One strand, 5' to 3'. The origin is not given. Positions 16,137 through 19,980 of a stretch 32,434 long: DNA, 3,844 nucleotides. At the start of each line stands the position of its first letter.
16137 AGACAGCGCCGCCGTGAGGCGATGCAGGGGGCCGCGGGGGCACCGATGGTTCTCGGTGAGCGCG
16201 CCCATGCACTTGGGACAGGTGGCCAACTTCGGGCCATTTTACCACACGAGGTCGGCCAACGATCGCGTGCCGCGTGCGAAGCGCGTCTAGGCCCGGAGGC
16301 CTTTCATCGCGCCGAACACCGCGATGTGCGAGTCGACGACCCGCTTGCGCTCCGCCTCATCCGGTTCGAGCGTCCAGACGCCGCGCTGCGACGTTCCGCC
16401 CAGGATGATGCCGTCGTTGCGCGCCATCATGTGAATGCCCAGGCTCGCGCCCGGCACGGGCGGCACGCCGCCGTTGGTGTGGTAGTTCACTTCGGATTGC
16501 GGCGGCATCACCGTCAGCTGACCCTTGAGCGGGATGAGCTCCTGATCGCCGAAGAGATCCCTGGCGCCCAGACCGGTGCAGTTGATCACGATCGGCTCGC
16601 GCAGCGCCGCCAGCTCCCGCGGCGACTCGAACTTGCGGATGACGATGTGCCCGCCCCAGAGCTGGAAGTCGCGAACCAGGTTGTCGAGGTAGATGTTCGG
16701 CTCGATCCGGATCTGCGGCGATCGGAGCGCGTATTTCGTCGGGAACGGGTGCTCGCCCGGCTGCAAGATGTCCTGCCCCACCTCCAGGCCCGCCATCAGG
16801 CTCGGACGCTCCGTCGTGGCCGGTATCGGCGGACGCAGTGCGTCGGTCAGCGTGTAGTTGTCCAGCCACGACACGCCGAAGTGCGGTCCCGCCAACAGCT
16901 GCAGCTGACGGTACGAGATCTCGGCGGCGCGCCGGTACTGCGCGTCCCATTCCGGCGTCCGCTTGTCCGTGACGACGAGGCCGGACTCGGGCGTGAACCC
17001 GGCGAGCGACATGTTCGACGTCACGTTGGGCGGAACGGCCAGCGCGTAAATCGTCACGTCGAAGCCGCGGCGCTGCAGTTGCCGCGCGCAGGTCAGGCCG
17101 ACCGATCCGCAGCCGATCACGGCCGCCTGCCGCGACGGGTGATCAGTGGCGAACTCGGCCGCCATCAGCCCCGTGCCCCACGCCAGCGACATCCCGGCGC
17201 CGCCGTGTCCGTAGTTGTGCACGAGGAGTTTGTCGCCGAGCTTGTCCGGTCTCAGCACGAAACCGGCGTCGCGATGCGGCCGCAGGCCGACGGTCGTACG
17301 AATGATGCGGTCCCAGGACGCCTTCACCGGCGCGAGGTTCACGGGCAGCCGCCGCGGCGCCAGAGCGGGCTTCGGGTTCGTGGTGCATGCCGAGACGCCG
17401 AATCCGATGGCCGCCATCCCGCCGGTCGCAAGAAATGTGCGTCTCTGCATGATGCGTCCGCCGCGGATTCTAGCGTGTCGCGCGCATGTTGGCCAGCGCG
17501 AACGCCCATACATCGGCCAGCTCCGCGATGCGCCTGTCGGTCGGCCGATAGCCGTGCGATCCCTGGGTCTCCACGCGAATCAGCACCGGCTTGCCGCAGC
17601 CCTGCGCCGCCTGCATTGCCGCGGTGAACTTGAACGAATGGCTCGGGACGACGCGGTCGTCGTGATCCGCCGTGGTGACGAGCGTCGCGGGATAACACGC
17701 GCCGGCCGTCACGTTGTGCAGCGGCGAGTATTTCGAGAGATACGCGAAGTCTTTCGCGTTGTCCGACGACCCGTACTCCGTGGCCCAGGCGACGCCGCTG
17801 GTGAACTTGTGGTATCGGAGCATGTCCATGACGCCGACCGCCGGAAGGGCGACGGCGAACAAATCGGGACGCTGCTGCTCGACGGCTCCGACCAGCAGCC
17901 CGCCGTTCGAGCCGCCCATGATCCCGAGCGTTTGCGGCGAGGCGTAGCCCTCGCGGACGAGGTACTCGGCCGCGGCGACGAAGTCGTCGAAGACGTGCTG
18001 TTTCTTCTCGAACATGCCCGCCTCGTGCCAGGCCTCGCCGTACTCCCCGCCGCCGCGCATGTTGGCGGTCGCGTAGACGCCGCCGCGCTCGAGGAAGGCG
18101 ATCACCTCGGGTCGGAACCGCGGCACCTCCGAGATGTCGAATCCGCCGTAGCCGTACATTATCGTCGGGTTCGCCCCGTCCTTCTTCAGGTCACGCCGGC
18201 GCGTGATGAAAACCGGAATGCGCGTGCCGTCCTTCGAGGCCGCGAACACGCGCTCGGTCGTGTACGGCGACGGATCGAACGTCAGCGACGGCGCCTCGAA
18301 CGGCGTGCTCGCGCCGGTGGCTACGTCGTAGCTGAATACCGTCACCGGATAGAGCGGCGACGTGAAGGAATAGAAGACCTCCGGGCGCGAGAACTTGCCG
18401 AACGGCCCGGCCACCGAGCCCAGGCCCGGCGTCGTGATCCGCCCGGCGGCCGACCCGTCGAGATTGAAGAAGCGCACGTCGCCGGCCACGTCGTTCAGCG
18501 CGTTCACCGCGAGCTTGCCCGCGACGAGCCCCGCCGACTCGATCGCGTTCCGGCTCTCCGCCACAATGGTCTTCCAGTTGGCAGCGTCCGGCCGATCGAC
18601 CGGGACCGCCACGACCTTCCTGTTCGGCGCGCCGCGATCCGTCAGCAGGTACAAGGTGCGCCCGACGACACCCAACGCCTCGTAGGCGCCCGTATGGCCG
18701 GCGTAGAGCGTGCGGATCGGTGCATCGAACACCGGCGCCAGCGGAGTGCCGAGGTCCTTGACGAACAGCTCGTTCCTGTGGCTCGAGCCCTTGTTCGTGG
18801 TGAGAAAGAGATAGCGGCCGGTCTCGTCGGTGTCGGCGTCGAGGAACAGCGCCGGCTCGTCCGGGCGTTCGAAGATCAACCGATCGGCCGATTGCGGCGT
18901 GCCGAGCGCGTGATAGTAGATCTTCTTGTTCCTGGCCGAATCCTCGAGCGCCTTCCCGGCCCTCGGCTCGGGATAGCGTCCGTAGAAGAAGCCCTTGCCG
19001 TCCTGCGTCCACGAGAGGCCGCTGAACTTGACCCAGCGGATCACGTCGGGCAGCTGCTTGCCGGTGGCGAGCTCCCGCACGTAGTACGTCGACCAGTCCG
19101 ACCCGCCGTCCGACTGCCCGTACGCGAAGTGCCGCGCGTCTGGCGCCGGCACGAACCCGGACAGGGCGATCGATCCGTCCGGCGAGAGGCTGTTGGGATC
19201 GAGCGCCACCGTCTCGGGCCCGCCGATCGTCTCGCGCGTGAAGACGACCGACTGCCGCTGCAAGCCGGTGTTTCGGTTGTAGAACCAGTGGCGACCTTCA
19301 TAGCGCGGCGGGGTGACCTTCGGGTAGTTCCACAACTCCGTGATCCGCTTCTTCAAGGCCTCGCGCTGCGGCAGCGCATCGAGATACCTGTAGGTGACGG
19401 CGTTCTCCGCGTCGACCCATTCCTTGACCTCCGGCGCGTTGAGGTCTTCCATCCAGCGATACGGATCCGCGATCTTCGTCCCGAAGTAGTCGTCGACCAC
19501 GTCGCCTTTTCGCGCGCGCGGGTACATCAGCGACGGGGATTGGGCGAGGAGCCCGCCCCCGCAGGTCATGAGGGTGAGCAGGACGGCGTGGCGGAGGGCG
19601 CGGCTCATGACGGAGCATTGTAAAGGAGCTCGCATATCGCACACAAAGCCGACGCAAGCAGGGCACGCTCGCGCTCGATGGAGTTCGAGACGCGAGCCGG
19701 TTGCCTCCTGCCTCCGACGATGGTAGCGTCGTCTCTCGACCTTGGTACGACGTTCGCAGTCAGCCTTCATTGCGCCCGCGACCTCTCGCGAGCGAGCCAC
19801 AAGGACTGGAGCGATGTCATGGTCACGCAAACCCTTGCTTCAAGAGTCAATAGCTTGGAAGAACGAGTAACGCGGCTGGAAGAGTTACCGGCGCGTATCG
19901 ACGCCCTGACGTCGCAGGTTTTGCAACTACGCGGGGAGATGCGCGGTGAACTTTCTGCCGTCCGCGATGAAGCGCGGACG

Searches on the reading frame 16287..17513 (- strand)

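Call 79: search_protein_families(library=pfam, proteins=[window:16287-17513:-], max_evalue=0.0001)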
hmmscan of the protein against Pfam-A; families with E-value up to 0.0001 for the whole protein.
window:16287-17513:- (408 aa): 1 family
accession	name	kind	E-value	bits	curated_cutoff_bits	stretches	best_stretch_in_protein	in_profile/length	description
PF01266.30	DAO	-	3.2e-29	103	27.9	2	130-400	2-297/353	FAD dependent oxidoreductase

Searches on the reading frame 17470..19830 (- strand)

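Call 79: search_protein_families(library=pfam, proteins=[window:17470-19830:-], max_evalue=0.0001)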
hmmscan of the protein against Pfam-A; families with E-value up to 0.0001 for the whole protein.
window:17470-19830:- (786 aa): 2 families
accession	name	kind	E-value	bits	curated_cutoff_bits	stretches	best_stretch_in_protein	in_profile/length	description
PF02897.21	Peptidase_S9_N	-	1.5e-111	373.6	24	1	105-512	3-412/414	Prolyl oligopeptidase, N-terminal beta-propeller domain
PF00326.27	Peptidase_S9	-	6.9e-60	202.6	22.6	1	571-782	2-210/213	Prolyl oligopeptidase family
